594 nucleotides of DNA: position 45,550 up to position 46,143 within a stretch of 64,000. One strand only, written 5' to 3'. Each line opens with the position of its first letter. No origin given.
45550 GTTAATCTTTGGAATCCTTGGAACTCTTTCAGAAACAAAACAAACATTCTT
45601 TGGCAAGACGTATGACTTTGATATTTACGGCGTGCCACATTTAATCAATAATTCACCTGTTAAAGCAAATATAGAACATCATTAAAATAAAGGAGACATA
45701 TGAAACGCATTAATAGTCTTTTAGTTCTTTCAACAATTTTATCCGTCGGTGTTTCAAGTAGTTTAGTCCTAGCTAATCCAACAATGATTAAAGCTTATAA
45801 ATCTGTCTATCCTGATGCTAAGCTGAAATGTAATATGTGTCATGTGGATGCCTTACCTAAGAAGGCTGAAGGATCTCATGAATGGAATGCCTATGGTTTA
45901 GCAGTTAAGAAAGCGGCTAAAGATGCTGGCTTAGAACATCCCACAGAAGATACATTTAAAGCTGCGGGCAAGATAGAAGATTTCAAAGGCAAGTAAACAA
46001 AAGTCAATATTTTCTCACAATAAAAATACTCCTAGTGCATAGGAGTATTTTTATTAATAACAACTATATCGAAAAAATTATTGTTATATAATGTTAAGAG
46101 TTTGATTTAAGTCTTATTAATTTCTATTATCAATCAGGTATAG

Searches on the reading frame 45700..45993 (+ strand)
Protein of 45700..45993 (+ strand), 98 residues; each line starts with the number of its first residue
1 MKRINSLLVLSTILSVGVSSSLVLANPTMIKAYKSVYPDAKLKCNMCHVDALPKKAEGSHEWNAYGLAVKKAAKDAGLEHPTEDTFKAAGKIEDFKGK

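Call 4: search_protein_families(library=pfam, proteins=[window:45700-45993:+], max_evalue=1)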
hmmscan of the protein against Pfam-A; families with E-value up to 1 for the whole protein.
window:45700-45993:+ (98 aa): 0 families

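Call 5: search_protein_families(library=ncbifam, proteins=[window:45700-45993:+], max_evalue=1)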
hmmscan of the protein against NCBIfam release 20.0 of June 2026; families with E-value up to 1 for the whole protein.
window:45700-45993:+ (98 aa): 2 families
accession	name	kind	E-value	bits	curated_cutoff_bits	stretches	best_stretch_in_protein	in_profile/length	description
TIGR03507.1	decahem_SO1788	subfamily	0.014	13.9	209.3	1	31-51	569-586/672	OmcA/MtrC family decaheme c-type cytochrome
NF007685.0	PRK10360.1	equivalog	0.1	12.4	258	1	22-85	108-171/196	response regulator transcription factor UhpA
